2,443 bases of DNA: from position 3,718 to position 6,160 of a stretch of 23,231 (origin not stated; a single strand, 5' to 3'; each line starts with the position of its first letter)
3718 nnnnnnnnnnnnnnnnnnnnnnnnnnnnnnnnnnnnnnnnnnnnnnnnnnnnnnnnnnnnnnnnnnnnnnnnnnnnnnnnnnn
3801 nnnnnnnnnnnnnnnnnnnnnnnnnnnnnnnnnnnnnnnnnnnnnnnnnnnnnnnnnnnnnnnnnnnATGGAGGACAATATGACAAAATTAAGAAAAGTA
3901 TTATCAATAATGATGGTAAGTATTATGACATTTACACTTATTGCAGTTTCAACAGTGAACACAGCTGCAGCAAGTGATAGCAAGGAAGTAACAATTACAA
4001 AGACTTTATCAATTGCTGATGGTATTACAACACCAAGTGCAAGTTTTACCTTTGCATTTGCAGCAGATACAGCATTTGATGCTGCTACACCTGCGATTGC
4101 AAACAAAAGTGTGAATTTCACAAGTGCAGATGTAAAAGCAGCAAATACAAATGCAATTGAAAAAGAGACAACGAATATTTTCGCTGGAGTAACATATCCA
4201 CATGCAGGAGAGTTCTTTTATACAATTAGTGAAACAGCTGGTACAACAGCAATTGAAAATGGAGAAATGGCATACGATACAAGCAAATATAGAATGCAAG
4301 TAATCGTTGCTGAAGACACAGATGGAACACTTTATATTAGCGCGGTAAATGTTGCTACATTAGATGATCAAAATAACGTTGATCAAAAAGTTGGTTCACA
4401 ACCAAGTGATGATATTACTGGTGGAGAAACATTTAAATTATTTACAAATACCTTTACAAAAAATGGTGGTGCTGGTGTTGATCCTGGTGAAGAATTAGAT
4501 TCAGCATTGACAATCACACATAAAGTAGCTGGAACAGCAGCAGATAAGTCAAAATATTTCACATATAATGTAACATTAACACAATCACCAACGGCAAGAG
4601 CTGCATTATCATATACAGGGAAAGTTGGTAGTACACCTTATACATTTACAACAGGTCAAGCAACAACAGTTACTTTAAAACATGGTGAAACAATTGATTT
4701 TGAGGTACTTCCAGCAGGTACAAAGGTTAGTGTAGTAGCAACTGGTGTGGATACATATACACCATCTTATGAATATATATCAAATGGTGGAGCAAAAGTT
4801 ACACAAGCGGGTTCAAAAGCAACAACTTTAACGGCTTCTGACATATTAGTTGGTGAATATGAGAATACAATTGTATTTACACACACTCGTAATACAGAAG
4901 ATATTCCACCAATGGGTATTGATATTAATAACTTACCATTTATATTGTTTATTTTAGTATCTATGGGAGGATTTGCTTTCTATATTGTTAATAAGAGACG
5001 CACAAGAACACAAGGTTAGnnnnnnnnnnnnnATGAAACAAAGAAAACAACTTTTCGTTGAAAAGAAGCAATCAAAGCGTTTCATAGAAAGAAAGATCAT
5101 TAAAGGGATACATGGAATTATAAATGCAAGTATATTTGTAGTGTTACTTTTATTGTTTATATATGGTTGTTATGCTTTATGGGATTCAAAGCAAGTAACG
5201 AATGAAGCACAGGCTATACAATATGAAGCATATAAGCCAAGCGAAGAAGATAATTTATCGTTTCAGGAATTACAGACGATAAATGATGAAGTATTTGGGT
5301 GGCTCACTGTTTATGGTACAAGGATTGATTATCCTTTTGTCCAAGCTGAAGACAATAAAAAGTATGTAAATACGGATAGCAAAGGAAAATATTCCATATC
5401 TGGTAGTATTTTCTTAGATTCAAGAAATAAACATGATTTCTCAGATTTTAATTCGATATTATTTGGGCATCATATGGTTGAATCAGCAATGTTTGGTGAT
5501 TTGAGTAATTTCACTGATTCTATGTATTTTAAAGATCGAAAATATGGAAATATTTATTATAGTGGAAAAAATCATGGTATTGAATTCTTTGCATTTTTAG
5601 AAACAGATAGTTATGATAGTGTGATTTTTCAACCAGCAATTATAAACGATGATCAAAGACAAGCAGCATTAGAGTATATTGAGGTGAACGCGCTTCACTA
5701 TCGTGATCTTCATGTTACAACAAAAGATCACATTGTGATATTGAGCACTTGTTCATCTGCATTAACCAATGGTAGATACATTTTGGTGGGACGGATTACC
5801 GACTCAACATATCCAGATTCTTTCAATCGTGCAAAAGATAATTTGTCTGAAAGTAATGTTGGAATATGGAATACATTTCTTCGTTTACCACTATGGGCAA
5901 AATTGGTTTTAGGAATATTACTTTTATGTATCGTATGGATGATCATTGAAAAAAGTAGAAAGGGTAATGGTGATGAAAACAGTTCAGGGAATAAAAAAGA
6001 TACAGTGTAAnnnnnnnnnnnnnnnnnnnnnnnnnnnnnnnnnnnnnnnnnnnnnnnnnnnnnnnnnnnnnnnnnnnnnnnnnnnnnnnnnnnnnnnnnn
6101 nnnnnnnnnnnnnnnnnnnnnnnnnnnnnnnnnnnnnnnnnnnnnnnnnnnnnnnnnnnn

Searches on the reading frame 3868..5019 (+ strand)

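Call 14: search_protein_families(library=pfam, proteins=[window:3868-5019:+], max_evalue=0.001)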
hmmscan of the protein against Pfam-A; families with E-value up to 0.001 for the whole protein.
window:3868-5019:+ (383 aa): 2 families
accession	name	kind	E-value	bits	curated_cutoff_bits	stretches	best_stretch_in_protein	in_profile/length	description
PF24547.1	DUF7601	-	7.1e-16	59.3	27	1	213-313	2-103/116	Domain of unknown function (DUF7601)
PF12892.13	FctA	-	1.4e-10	42.4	22.1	1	42-167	2-109/120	Spy0128-like isopeptide containing domain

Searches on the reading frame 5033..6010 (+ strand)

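Call 14: search_protein_families(library=pfam, proteins=[window:5033-6010:+], max_evalue=0.001)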
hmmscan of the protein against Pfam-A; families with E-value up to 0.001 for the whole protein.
window:5033-6010:+ (325 aa): 1 family
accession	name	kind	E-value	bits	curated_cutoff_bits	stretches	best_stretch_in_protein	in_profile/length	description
PF04203.18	Sortase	-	4.9e-06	26.8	26.6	1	92-254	2-123/125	Sortase domain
